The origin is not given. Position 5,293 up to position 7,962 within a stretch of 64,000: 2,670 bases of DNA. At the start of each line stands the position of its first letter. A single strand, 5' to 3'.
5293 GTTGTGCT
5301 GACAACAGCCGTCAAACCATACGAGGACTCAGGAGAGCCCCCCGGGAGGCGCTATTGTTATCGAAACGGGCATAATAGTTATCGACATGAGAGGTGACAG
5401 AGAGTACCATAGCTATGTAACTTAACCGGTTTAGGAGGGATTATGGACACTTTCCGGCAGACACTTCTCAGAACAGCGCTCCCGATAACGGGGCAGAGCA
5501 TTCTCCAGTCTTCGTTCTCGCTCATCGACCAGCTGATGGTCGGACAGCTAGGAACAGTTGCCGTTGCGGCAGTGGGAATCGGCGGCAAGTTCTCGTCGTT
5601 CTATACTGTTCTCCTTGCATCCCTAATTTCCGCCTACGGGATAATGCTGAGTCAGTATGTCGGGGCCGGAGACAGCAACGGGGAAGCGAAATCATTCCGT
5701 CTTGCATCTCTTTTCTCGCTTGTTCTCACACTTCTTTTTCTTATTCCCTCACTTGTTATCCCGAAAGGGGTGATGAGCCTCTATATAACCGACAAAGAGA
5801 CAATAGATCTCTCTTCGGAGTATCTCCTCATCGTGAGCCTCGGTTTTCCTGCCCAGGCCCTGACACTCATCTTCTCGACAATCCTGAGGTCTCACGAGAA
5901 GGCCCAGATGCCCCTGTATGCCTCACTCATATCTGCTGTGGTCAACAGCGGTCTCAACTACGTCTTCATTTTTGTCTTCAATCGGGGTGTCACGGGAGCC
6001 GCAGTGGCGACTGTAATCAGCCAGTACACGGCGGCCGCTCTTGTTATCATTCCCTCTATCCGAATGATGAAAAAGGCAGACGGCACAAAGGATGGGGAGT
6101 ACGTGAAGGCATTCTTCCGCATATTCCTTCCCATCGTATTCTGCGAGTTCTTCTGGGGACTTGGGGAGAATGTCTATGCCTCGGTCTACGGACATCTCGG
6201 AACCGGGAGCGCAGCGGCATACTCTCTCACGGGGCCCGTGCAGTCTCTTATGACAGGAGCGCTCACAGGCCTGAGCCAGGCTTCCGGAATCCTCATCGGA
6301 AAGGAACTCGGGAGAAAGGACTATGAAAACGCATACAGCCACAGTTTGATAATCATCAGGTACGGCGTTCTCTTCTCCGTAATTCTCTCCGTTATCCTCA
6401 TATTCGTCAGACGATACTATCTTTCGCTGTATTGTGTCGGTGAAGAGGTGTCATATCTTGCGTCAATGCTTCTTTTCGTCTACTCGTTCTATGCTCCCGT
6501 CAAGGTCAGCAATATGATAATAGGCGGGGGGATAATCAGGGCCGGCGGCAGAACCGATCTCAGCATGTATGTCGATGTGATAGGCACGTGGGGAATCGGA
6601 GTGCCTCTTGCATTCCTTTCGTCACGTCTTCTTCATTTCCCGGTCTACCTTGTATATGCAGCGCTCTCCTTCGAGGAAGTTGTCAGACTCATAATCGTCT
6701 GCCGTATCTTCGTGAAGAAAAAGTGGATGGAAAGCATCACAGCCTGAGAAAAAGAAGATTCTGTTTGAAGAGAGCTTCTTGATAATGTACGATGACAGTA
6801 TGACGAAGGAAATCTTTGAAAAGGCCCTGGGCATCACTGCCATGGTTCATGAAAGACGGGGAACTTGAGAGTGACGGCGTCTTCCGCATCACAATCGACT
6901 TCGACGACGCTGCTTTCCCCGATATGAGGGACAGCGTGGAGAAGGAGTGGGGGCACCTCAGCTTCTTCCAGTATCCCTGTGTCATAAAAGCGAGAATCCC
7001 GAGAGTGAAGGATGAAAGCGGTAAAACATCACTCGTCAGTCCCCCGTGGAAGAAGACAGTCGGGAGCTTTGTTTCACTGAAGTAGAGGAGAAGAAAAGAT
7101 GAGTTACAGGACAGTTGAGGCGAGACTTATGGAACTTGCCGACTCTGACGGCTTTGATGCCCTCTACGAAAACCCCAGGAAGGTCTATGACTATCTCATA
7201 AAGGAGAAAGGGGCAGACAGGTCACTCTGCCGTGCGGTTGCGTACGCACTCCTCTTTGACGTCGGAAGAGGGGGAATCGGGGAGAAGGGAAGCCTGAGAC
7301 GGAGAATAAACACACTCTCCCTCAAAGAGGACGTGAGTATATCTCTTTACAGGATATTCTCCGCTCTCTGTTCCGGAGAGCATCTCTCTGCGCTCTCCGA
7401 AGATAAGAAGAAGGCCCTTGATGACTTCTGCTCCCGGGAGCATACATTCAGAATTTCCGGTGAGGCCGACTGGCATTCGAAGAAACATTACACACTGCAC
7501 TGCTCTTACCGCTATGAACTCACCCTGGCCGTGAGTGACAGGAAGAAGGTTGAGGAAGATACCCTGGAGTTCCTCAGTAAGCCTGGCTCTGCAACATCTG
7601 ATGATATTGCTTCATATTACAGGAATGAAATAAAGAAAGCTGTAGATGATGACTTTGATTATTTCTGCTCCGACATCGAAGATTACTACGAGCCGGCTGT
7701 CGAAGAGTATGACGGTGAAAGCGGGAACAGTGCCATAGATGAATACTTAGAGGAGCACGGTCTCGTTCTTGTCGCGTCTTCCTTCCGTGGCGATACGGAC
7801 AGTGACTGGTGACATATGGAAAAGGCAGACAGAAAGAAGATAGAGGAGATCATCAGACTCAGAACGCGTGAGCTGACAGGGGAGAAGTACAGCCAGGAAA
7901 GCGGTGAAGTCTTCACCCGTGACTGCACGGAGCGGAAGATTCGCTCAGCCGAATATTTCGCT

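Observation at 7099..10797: Three-gene cassette of unknown function: two paralogs flank a 691-aa coiled-coil protein, next to a transposase remnant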

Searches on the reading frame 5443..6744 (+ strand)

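Call 89: search_protein_families(library=pfam, proteins=[window:5443-6744:+], max_evalue=0.00001)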
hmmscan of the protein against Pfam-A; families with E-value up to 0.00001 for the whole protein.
window:5443-6744:+ (434 aa): 2 families
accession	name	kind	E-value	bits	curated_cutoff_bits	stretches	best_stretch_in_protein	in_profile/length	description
PF01554.23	MatE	-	2.3e-49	167.6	24.9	2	14-174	1-161/161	MatE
PF03023.19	MurJ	-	1.3e-07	31.1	27.4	1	84-231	280-422/451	Lipid II flippase MurJ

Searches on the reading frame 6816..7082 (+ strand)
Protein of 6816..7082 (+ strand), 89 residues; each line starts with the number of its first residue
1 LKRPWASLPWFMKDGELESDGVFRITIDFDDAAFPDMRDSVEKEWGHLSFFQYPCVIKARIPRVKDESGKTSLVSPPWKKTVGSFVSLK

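Call 4: search_protein_families(library=pfam, proteins=[window:6816-7082:+], max_evalue=1)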
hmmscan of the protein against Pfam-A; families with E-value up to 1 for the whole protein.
window:6816-7082:+ (89 aa): 1 family
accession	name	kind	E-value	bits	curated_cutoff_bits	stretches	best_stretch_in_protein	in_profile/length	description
PF14690.11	Zn_ribbon_ISL3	-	0.021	15.6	25.5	1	39-65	17-43/47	zinc-finger of transposase IS204/IS1001/IS1096/IS1165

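Call 5: search_protein_families(library=ncbifam, proteins=[window:6816-7082:+], max_evalue=1)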
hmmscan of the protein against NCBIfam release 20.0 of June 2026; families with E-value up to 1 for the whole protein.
window:6816-7082:+ (89 aa): 1 family
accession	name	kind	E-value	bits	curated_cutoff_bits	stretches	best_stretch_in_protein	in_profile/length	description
NF033550.5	transpos_ISL3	equivalog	0.002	17.2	180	1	37-78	23-65/370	ISL3 family transposase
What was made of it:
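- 6816..7085 (+): Remnant of an ISL3-family transposase gene: only the N-terminal ~89 aa, with the zinc-ribbon cysteines lost. It is adjacent context, not part of the module, and has no counterpart in the related loci. Weak Zn_ribbon_ISL3 and NF033550 hits (calls 4, 5).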

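Call 80: search_dna_similar(query=window:6816-7082:+, collection=plasmids, mode=protein, max_evalue=1, max_rows=10)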
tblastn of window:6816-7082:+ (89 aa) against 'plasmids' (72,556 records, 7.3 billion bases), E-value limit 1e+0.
Records with a match: 53; places in all: 103; records where one place covers at least 80% of the query: 33.
Best place of each record, by identity: <60% 53.
By first word of the organism name: Acidithiobacillus 10; Caballeronia 8; Burkholderia 7; Cupriavidus 6; Paraburkholderia 4; Acidiphilium 3; Persicobacter 2; Polaromonas 2; Xanthomonas 1; Variovorax 1; and 9 more.
By predicted mobility (MOB-suite, as given by PLSDB): non-mobilizable 28; conjugative 13; mobilizable 12.
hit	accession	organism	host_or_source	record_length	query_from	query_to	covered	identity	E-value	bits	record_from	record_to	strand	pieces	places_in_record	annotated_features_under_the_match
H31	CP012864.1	Persicobacter sp. JZB09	cell culture,soil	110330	7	88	92%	37.9%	1e-11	65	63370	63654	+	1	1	record has no annotation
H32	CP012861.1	Persicobacter sp. JZB09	cell culture,soil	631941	7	88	92%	37.9%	1e-11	65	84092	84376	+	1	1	record has no annotation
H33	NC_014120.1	Paraburkholderia atlantica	-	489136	7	88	92%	34.4%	3e-8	56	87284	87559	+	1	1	none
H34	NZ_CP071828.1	Burkholderia anthina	pure culture,RoundUp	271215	7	88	92%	33.7%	6e-8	55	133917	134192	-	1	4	ISL3 family transposase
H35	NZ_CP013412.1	Burkholderia thailandensis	environmental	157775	7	88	92%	33.7%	4e-7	52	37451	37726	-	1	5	ISL3 family transposase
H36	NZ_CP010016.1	Burkholderia thailandensis 34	-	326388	7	88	92%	33.7%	4e-7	52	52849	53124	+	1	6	ISL3 family transposase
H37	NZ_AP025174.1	Cupriavidus sp. P-10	-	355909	7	88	92%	31.5%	2e-7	54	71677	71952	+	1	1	ISL3 family transposase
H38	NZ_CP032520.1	Cupriavidus oxalaticus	cell culture,activated sludge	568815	7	88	92%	31.5%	2e-7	54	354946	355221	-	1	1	ISL3 family transposase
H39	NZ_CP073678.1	Cupriavidus sp. KK10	Isolate,A bacterial consortium from ...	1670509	7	88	92%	31.5%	4e-7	52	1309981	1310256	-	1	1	none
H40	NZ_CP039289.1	Cupriavidus necator H16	single cell,sludge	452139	7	88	92%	31.5%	8e-7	52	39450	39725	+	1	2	ISL3-like element ISAe1 family transposase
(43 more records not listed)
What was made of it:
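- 6816..7085 (+): tblastn to annotated ISL3 transposases, E=1e-11 to 1e-7, 92% coverage (call 80).
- Checked: The upstream ORF 6816-7085 is a genuine ISL3 transposase N-terminal remnant: tblastn to annotated ISL3 transposases gives E=1e-11 to 1e-7 at 92% coverage (call 80), with weaker profile hits in calls 4-5.
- No mobility genes adjacent apart from a dead ISL3 fragment (call 80).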

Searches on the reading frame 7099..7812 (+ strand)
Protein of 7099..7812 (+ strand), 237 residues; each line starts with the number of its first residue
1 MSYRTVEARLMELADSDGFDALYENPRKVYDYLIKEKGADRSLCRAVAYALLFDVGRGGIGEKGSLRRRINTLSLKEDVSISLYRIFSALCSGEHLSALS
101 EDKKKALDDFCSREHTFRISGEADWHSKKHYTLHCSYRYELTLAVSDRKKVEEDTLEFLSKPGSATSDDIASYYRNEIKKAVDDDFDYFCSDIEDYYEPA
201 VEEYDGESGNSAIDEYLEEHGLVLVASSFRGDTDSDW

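Call 4: search_protein_families(library=pfam, proteins=[window:7099-7809:+], max_evalue=1)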
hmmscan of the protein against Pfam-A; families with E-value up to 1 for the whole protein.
window:7099-7809:+ (237 aa): 2 families
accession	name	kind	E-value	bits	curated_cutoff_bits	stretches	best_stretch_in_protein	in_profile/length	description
PF08513.17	LisH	-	0.0084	16.5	21.6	0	210-230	4-24/27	LisH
PF14925.11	HPHLAWLY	-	0.12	11.4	25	1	108-185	444-520/641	Domain of unknown function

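Call 5: search_protein_families(library=ncbifam, proteins=[window:7099-7809:+], max_evalue=1)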
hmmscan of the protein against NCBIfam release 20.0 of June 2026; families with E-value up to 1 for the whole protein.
window:7099-7809:+ (237 aa): 0 families

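Call 6: search_protein_families(library=padloc, proteins=[window:7099-7809:+], max_evalue=1)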
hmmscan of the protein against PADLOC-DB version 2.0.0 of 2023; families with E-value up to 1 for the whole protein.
window:7099-7809:+ (237 aa): 1 family
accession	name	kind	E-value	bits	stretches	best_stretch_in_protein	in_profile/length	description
PDLC03458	REase_II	-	0.021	12.1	1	151-198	215-262/342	Type II restriction enzyme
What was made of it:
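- On Type II toxin-antitoxin modules: No Pfam, NCBIfam or PADLOC hit for A, B or C (calls 4-6).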

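Call 7: search_protein_families(library=phrogs, proteins=[window:7099-7809:+], max_evalue=1)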
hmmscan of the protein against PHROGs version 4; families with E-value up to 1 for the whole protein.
window:7099-7809:+ (237 aa): 3 families
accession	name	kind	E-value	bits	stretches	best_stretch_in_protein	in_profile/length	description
phrog_19782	-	unknown function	0.049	14.9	1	103-116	24-37/70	-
phrog_734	-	unknown function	0.17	13.1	1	172-219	2-50/67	-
phrog_11041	-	unknown function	0.53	11.2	0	163-192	90-119/140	-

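Call 13: find_homologous_proteins(query=window:7099-7809:+)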
Query window:7099-7809:+ (237 aa): 6 proteins with E <= 0.001 among 859 candidates.
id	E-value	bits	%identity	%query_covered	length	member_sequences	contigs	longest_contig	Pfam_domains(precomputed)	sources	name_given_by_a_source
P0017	2.0e-152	524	100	100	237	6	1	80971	-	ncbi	-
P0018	4.0e-101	356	71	99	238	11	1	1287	-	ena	-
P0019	3.2e-75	271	59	98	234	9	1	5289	-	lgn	-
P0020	9.6e-73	263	59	92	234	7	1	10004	-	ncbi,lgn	-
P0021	2.1e-70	256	58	92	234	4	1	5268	-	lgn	-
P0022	6.7e-58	215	66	65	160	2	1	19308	-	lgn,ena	-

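Call 24: find_homologous_proteins(query=A3, max_evalue=0.01)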
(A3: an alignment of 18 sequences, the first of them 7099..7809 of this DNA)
Query A3 (18 sequences) (237 aa, profile of the alignment): 10 proteins with E <= 0.01 among 8000 candidates.
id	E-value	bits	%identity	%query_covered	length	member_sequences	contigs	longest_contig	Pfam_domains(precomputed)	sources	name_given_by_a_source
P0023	8.3e-92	325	25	93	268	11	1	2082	-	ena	-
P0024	1.8e-90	321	30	93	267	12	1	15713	-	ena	-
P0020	1.3e-88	314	59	92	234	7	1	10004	-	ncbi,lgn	-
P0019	2.0e-88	314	59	98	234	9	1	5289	-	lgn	-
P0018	2.6e-87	310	71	99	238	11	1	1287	-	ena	-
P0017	1.4e-86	308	100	100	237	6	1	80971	-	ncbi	-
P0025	1.7e-86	308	24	95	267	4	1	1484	-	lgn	-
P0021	1.0e-84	302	58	92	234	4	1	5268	-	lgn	-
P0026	8.3e-84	299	24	93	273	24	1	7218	-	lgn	-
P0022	2.9e-60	222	66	65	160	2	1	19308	-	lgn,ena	-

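Call 67: search_solved_structures(query=A3, max_evalue=10)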
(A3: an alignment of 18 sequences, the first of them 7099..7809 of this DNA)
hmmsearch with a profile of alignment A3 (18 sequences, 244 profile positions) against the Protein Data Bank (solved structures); distinct sequences matched with E-value up to 10: 3.
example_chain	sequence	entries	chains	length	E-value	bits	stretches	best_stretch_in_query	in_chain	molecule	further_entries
1vib_A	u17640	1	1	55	0.16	14.5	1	111-144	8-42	NEUROTOXIN B-IV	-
2k6x_A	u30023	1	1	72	0.17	14.4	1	199-235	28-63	RNA polymerase sigma factor rpoD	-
3qom_A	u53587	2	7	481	1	11.9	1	122-177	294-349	6-phospho-beta-glucosidase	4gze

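Call 72: find_encoding_contigs(protein=window:7099-7812:+, flank=10000, max_places=3)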
Protein window:7099-7812:+ (237 aa): no gene with exactly this product is on record in the collection.

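Call 73: find_encoding_contigs(protein=P0017, flank=10000, max_places=3)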
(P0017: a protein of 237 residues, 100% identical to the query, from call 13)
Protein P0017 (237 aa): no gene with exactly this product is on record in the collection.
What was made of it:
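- Tried and rejected: Look-ups of the window's own contig through protein A failed (calls 72, 73).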
